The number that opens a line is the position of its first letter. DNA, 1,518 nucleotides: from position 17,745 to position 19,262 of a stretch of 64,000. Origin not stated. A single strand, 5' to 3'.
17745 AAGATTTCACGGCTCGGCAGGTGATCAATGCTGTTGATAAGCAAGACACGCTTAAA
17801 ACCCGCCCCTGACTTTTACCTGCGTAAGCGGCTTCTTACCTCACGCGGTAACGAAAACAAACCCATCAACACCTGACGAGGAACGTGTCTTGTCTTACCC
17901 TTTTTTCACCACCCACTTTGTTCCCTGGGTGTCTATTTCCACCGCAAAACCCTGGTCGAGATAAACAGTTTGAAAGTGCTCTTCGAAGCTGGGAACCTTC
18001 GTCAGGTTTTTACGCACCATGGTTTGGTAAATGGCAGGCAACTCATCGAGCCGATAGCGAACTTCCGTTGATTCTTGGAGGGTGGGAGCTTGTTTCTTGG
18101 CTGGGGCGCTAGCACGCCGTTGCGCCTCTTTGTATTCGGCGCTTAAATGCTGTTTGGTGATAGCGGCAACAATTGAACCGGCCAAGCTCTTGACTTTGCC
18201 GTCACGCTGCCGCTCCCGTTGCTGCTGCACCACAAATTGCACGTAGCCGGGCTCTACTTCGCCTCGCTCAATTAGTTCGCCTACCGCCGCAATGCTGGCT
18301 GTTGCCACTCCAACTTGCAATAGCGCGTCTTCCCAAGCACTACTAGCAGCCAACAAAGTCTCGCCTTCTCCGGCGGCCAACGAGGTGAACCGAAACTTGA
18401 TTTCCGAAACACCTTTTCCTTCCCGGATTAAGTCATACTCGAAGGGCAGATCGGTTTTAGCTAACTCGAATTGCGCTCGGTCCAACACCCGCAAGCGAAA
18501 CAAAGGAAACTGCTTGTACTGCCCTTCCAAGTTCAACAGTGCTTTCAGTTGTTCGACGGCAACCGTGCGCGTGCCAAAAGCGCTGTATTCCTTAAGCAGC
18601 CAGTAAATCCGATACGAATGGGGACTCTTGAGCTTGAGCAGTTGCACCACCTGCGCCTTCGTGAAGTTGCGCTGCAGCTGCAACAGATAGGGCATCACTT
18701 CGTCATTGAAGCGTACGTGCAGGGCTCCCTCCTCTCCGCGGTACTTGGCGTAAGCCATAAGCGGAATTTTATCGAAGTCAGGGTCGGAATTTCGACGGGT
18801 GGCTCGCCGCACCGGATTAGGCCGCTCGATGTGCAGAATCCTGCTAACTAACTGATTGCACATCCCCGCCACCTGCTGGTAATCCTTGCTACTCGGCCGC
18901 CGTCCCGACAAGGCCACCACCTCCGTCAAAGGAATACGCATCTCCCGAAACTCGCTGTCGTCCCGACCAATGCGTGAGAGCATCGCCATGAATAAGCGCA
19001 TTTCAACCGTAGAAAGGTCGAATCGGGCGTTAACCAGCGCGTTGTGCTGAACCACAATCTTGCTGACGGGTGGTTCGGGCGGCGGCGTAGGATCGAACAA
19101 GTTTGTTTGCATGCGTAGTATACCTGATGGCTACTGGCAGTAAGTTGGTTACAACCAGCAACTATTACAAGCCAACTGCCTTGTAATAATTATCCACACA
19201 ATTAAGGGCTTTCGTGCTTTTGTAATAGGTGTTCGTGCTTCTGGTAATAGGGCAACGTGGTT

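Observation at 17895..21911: Mirror-image double replicon: two paralogous Rep_3 initiators diverging from one shared 1.56-kb iteron field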

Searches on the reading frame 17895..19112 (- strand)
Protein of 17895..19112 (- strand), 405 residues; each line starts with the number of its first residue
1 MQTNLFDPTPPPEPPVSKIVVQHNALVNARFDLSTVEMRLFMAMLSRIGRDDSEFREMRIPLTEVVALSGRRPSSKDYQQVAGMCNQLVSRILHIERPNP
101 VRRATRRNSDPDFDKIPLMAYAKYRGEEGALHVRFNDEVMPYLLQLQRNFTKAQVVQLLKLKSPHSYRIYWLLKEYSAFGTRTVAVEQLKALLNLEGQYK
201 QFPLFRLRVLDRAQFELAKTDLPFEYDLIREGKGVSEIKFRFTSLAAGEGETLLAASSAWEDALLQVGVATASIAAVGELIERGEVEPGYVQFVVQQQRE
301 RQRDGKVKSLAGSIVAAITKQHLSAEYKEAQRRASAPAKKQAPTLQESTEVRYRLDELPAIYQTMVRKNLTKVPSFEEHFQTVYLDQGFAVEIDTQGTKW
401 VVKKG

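Call 4: search_protein_families(library=pfam, proteins=[window:17895-19112:-], max_evalue=0.01)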
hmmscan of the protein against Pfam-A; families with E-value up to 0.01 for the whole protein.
window:17895-19112:- (405 aa): 2 families
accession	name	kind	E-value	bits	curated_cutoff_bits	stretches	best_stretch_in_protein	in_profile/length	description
PF01051.27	Rep3_N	-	3.1e-32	112.3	22.4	1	19-174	1-141/141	Initiator Replication protein, WH1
PF21205.3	Rep3_C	-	8.9e-10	39.1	21.1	1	186-242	2-59/59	Initiator Rep protein, WH2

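Call 11: search_dna_similar(query=window:17895-19112:-, collection=plasmids, mode=protein, max_rows=25)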
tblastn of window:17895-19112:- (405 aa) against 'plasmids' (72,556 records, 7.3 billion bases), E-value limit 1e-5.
Records with a match: 4092; places in all: 4540; records where one place covers at least 80% of the query: 29.
Best place of each record, by identity: 80-90% 1; 60-80% 3; <60% 4088.
By first word of the organism name: Acinetobacter 1062; Escherichia 573; Lactococcus 521; Staphylococcus 322; Enterococcus 96; Bacillus 83; Clostridium 69; Pseudomonas 69; Serratia 69; Salmonella 68; and 152 more.
By predicted mobility (MOB-suite, as given by PLSDB): mobilizable 2083; non-mobilizable 1661; conjugative 348.
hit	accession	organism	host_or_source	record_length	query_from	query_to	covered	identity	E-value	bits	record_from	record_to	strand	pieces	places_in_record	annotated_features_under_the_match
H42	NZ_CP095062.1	Hymenobacter volaticus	single cell,air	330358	1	405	100%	88.4%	0e+0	709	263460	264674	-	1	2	replication initiation protein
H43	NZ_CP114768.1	Hymenobacter canadensis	whole organism,lake water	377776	1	403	100%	70.9%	9e-168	528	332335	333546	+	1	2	replication initiation protein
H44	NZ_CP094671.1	Hymenobacter tibetensis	Single cell,soil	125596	1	404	100%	68.0%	9e-166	522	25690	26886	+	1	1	replication initiation protein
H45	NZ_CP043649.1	Hymenobacter sp. NBH84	pure culture,soil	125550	1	404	100%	67.8%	2e-167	526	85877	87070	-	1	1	replication initiation protein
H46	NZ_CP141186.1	Hymenobacter sp. GOD-10R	single cell,Crepidiastrum sonchifolium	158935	1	404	100%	58.1%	9e-137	438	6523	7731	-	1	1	replication initiation protein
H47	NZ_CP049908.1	Hymenobacter sp. HDW8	single bacterial strain,Siniperca ...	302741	1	404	100%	57.0%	2e-133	429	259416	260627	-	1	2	replication initiation protein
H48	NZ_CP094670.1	Hymenobacter tibetensis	Single cell,soil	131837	1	405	100%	56.5%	9e-135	433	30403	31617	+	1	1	replication initiation protein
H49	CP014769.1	Hymenobacter psoromatis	Lichen,single cell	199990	17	404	96%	53.1%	5e-116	379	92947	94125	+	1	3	hypothetical protein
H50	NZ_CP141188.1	Hymenobacter sp. GOD-10R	single cell,Crepidiastrum sonchifolium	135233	1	405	100%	46.0%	2e-89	302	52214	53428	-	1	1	replication initiation protein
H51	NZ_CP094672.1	Hymenobacter tibetensis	Single cell,soil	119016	11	405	98%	43.5%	4e-83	284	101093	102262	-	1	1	replication initiation protein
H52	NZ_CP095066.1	Hymenobacter volaticus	single cell,air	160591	13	403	97%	43.7%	3e-92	310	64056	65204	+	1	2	replication initiation protein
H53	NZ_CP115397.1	Hymenobacter yonginensis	whole organism,freshwater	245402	15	403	96%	43.4%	2e-89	303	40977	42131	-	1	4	replication initiation protein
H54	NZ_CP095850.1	Hymenobacter sublimis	single cell,air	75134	8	403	98%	41.9%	1e-79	274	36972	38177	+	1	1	replication initiation protein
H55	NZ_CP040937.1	Hymenobacter sp. DG01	cell culture,water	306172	8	403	98%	41.6%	3e-84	287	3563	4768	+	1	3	replication initiation protein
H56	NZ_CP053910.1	Hymenobacter sp. BRD128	cell culture,soil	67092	15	404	96%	41.5%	1e-74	260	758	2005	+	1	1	replication initiation protein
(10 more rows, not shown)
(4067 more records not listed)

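Call 15: get_annotated_region(hit=H43, flank=6000)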
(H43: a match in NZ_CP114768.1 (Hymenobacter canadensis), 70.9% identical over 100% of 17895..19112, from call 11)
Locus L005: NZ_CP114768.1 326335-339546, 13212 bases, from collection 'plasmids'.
description: Hymenobacter canadensis strain PAMC 29467 plasmid unnamed1, complete sequence
organism: Hymenobacter canadensis (NCBI taxid 2999067)
taxonomy: Bacteria; Bacteroidota; Cytophagia; Cytophagales; Hymenobacteraceae; Hymenobacter; Hymenobacter canadensis
host: -; source: whole organism,lake water; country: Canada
typing (MOB-suite, as given by PLSDB): non-mobilizable
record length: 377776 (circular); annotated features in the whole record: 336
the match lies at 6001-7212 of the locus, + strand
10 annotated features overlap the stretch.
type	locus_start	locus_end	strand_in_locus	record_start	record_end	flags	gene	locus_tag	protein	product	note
CDS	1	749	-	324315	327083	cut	-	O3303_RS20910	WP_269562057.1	ATP-binding protein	-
CDS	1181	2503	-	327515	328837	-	-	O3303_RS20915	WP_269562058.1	Y-family DNA polymerase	-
CDS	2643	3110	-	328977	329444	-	umuD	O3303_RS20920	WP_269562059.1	translesion error-prone DNA polymerase V autoproteolytic subunit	-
CDS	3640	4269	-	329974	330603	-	-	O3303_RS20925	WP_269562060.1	hypothetical protein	-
CDS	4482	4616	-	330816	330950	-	-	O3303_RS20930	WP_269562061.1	hypothetical protein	-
CDS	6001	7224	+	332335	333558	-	-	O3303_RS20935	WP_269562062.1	replication initiation protein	GO:0006270 - DNA replication initiation [Evidence IEA]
CDS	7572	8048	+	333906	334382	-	-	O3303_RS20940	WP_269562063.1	hypothetical protein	-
CDS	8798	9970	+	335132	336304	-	-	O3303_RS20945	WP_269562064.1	replication initiation protein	GO:0006270 - DNA replication initiation [Evidence IEA]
CDS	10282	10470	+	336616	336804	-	-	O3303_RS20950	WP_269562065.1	helix-turn-helix transcriptional regulator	-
CDS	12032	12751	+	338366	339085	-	-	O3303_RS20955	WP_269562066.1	hypothetical protein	-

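Call 16: get_annotated_region(hit=H44, flank=6000)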
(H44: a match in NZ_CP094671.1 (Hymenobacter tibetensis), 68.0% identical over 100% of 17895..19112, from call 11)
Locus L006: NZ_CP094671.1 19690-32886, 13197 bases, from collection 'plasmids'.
description: Hymenobacter tibetensis strain KACC 21982 plasmid unnamed2, complete sequence
organism: Hymenobacter tibetensis (NCBI taxid 497967)
taxonomy: Bacteria; Bacteroidota; Cytophagia; Cytophagales; Hymenobacteraceae; Hymenobacter; Hymenobacter tibetensis
host: -; source: Single cell,soil; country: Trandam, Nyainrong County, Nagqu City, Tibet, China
typing (MOB-suite, as given by PLSDB): non-mobilizable
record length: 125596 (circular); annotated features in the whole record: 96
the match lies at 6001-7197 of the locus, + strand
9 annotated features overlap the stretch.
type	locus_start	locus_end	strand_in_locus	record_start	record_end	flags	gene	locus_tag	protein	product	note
CDS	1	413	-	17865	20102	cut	-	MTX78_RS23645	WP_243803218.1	tyrosine-type recombinase/integrase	GO:0015074 - DNA integration [Evidence IEA]; GO:0006310 - DNA recombination [Evidence IEA]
CDS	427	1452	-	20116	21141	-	-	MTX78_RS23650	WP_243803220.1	tyrosine-type recombinase/integrase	GO:0015074 - DNA integration [Evidence IEA]; GO:0006310 - DNA recombination [Evidence IEA]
CDS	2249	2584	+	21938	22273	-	-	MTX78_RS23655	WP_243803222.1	DUF4138 domain-containing protein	-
CDS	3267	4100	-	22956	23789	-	-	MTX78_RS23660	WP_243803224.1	AAA family ATPase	-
CDS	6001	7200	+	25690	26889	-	-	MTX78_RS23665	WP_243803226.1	replication initiation protein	GO:0006270 - DNA replication initiation [Evidence IEA]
CDS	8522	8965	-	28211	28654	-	-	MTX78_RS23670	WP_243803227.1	hypothetical protein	-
CDS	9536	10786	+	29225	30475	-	-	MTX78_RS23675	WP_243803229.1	ROK family transcriptional regulator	-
CDS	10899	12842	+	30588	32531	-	nagB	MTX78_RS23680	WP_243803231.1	glucosamine-6-phosphate deaminase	GO:0006046 - N-acetylglucosamine catabolic process [Evidence IEA]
CDS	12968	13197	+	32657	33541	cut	-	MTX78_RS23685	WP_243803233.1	ROK family protein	-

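Call 17: get_annotated_region(hit=H45, flank=6000)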
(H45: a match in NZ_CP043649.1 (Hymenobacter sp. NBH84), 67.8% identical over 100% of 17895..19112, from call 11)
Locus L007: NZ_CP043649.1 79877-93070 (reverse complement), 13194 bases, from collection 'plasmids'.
description: Hymenobacter sp. NBH84 plasmid unnamed5, complete sequence
organism: Hymenobacter sp. NBH84 (NCBI taxid 2596915)
taxonomy: Bacteria; Bacteroidota; Cytophagia; Cytophagales; Hymenobacteraceae; Hymenobacter; Hymenobacter sp. NBH84
host: -; source: pure culture,soil; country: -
typing (MOB-suite, as given by PLSDB): non-mobilizable
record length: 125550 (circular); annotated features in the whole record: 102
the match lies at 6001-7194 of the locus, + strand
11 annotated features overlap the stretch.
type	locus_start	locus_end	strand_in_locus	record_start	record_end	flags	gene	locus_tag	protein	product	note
CDS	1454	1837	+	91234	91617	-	-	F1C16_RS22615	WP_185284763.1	hypothetical protein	-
CDS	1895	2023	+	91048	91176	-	-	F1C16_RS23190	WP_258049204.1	hypothetical protein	-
CDS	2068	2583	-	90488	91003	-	-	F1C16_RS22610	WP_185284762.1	IS3 family transposase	-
CDS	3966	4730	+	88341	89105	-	-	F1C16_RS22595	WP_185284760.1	ParA family protein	-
CDS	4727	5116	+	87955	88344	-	-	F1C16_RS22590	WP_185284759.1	hypothetical protein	-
CDS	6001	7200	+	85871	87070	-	-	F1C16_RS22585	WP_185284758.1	replication initiation protein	GO:0006270 - DNA replication initiation [Evidence IEA]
CDS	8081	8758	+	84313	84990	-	-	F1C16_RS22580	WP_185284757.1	recombinase family protein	GO:0006310 - DNA recombination [Evidence IEA]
CDS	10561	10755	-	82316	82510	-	-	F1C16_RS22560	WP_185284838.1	hypothetical protein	-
CDS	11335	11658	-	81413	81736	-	-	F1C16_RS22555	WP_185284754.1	integrase core domain-containing protein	GO:0015074 - DNA integration [Evidence IEA]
CDS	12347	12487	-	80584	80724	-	-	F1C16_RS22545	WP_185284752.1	hypothetical protein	-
CDS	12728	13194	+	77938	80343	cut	-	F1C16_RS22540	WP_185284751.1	T9SS type A sorting domain-containing protein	-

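Call 18: get_annotated_region(hit=H49, flank=6000)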
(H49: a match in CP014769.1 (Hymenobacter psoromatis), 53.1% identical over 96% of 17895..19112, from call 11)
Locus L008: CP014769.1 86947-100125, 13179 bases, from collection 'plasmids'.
description: Hymenobacter psoromatis strain PAMC 26554 plasmid unnamed1, complete sequence
organism: Hymenobacter psoromatis (NCBI taxid 1484116)
taxonomy: Bacteria; Bacteroidota; Cytophagia; Cytophagales; Hymenobacteraceae; Hymenobacter; Hymenobacter psoromatis
host: -; source: Lichen,single cell; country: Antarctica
typing (MOB-suite, as given by PLSDB): mobilizable; relaxase MOBB
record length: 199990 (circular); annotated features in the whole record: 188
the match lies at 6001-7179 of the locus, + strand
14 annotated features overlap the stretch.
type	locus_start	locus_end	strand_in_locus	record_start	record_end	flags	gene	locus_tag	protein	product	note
CDS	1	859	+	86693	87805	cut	-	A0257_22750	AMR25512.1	hypothetical protein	-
CDS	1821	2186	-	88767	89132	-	-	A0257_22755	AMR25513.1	hypothetical protein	-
CDS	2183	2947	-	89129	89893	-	-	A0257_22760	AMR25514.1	hypothetical protein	-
CDS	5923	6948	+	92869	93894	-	-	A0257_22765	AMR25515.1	hypothetical protein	-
CDS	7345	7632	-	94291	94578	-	-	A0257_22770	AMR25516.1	hypothetical protein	-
CDS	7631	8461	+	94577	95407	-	-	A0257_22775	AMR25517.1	hypothetical protein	-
CDS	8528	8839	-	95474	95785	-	-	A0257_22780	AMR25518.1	hypothetical protein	-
CDS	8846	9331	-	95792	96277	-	-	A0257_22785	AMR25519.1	hypothetical protein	-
CDS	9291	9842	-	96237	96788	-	-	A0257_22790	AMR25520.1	hypothetical protein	-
CDS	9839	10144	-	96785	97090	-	-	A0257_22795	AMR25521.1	hypothetical protein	-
CDS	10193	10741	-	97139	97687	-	-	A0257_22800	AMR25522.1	hypothetical protein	-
CDS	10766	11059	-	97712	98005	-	-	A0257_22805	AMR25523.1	hypothetical protein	-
CDS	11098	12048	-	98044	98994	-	-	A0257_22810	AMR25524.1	hypothetical protein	-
CDS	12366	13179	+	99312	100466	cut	-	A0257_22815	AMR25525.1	epoxide hydrolase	-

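Call 24: find_related_loci(query=A2, collection=genome_contigs, flank=7000)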
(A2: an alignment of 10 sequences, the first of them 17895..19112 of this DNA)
Query A2 (405 aa) in genome_contigs; peptide patterns used: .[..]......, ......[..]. (x = any residue, [..] = any of these).
61 stretches matched a pattern; 31 encode a relative of the query (tblastn E <= 1e-3); 28 distinct loci.
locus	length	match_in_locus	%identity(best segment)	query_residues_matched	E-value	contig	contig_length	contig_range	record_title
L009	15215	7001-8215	91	1-405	0e+0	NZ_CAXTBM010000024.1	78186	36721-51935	MAG: uncultured Hymenobacter sp. isolate private_T1887_metawrap_bin.5 private_T1887_metawrap_bin.5_24, whole genome shot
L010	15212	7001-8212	88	1-404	0e+0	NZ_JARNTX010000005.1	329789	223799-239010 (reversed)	Hymenobacter sp. YC55 spades_K_17_127_5, whole genome shotgun sequence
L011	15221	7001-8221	69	1-404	0e+0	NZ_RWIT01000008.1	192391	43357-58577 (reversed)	Hymenobacter rigui strain KCTC 12533 NODE_8_length_192391_cov_37.207069, whole genome shotgun sequence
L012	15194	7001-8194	68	1-404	1e-180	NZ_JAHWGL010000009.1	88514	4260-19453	Hymenobacter profundi strain M2 NODE_9_length_88514_cov_14.175617, whole genome shotgun sequence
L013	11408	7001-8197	69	1-404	1e-179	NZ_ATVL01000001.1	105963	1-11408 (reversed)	Hymenobacter norwichensis DSM 15439 G536DRAFT_scaffold00010.10_C, whole genome shotgun sequence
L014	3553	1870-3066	67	5-401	0e+0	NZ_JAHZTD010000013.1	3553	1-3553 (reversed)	Hymenobacter sp. HSC-4F20 NODE_13_length_3553_cov_100.844133, whole genome shotgun sequence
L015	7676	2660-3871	61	1-405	3e-163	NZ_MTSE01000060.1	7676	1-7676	Hymenobacter crusticola strain MIMBbqt21 scaffold60, whole genome shotgun sequence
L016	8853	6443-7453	71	1-339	1e-156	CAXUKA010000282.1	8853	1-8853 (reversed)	MAG TPA_asm: uncultured Hymenobacter sp. isolate private_GTX0158_metawrap_bin.1 genome assembly, contig: private_GTX0158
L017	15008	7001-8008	70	1-337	1e-153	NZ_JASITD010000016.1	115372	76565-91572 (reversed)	Hymenobacter sp. H14-R3 NODE_16_length_115372_cov_9.896377, whole genome shotgun sequence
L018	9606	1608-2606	71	1-334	5e-148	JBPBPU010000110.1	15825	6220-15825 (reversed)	MAG: Janthinobacterium lividum isolate 3300051446_45 3300051446_45_Ga0502435_00021808, whole genome shotgun sequence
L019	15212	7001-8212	58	1-404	1e-146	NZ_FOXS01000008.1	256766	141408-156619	Hymenobacter arizonensis strain OR362-8,ATCC BAA-1266,JCM 13504, whole genome shotgun sequence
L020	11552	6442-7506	65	1-338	8e-146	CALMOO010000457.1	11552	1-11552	MAG TPA_asm: uncultured Hymenobacter sp. isolate SRR12240183_bin.2_CONCOCT_v1.1_MAG genome assembly, contig: NODE_1181_l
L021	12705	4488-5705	57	1-403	2e-145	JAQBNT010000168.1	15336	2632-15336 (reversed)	MAG: Hymenobacter sp. isolate RYN_300 scaffold_1530709, whole genome shotgun sequence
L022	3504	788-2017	57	1-404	1e-149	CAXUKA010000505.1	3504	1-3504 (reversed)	MAG TPA_asm: uncultured Hymenobacter sp. isolate private_GTX0158_metawrap_bin.1 genome assembly, contig: private_GTX0158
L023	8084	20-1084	64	1-338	2e-143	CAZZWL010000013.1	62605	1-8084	MAG: uncultured Rhodanobacter sp. isolate Green_AP.bin.14 genome assembly, contig: NODE_38_length_62605_cov_10.637458, w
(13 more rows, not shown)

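Call 43: search_solved_structures(query=A2, max_evalue=0.01, show_alignments=2)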
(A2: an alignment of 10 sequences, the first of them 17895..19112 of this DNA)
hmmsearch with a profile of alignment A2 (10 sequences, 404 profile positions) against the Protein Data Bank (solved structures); distinct sequences matched with E-value up to 0.01: 9.
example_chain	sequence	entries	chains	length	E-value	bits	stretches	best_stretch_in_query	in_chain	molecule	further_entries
2nra_C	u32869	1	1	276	1.1e-10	44.2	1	114-242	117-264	PI protein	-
1rep_C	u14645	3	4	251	1.2e-08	37.5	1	13-247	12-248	PROTEIN (REPLICATION INITIATION PROTEIN) | Replication initiation protein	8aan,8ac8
2z9o_A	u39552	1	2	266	1.4e-08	37.3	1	13-247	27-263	Replication initiation protein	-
36ow_C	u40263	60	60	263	1.4e-08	37.3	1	13-247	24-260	Replication initiation protein | RepB family plasmid replication initiator protein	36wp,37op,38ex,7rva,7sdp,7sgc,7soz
36nq_C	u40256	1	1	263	4e-08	35.8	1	13-247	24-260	Replication initiation protein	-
7uxy_C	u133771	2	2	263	1.6e-07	33.8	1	13-247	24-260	Replication initiation protein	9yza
36ot_C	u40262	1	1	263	1.7e-07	33.6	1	13-247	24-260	Replication initiation protein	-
38ep_C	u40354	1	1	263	2e-06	30.1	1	13-247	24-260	Replication initiation protein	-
6h24_A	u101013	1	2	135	0.0059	18.7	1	16-153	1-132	Replication protein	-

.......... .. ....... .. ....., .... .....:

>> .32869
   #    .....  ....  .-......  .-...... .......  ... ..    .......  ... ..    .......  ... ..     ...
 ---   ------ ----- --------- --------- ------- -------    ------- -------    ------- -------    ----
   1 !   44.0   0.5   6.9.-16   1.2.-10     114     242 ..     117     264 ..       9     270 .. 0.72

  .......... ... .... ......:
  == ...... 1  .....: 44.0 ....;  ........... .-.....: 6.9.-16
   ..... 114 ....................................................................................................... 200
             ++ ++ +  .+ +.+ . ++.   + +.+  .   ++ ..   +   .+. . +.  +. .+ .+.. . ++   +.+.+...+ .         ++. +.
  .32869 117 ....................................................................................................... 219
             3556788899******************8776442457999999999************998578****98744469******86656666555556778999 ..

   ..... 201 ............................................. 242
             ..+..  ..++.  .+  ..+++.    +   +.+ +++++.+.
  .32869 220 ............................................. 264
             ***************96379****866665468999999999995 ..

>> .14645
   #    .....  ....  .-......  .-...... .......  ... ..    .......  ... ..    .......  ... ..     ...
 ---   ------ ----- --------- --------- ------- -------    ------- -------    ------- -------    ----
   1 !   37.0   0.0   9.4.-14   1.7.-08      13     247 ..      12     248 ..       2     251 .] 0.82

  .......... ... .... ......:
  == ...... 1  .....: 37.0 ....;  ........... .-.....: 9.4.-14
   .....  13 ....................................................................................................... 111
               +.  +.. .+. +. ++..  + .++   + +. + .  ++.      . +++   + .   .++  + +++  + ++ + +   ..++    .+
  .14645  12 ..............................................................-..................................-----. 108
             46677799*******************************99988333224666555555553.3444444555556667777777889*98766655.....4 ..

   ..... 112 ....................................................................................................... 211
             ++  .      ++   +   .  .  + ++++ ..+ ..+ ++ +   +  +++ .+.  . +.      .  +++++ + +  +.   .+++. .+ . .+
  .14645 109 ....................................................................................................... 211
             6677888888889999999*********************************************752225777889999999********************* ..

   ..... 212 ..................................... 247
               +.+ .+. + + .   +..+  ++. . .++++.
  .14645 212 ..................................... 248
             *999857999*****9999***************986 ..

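Call 44: search_protein_families(library=ncbifam, proteins=[window:17895-19112:-], max_evalue=1)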
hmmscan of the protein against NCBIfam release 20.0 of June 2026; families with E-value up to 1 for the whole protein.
window:17895-19112:- (405 aa): 2 families
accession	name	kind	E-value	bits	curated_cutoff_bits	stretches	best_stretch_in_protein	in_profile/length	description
NF038290.1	repM_Acin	exception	1.2e-21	77.3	250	1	19-244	2-225/304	replication initiation protein RepM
NF010305.0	PRK13742.1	equivalog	2.9e-13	49.7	342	1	17-245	15-245/251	replication initiation protein RepE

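Call 51: find_related_loci(query=A2, collection=metagenome_contigs, flank=5000)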
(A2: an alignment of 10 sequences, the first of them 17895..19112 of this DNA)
Query A2 (405 aa) in metagenome_contigs; peptide patterns used: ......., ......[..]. (x = any residue, [..] = any of these).
271 stretches matched a pattern; 23 encode a relative of the query (tblastn E <= 1e-3); 23 distinct loci.
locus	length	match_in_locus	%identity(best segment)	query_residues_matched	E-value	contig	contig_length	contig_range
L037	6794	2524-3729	68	1-404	0e+0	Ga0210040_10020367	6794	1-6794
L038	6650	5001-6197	67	1-404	3e-178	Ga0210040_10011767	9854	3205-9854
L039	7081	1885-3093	61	1-404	6e-164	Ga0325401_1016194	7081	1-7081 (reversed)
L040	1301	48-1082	68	1-355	7e-176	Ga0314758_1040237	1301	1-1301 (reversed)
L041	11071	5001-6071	68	1-355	6e-157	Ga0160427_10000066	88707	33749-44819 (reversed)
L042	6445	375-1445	69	1-355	4e-156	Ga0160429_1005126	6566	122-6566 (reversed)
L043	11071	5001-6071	69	1-355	1e-155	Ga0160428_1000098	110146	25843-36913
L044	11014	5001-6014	72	1-339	7e-155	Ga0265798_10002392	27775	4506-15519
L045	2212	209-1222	69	1-340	5e-164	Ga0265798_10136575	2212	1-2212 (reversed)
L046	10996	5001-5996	70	1-333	6e-152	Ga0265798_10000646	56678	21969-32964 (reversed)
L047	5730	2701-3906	59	1-403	2e-151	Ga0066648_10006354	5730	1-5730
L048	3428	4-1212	58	1-403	7e-153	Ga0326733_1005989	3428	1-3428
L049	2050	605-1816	58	1-404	2e-155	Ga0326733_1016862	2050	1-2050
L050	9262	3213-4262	63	4-337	1e-139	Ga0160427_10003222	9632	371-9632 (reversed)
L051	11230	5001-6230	55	1-404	4e-139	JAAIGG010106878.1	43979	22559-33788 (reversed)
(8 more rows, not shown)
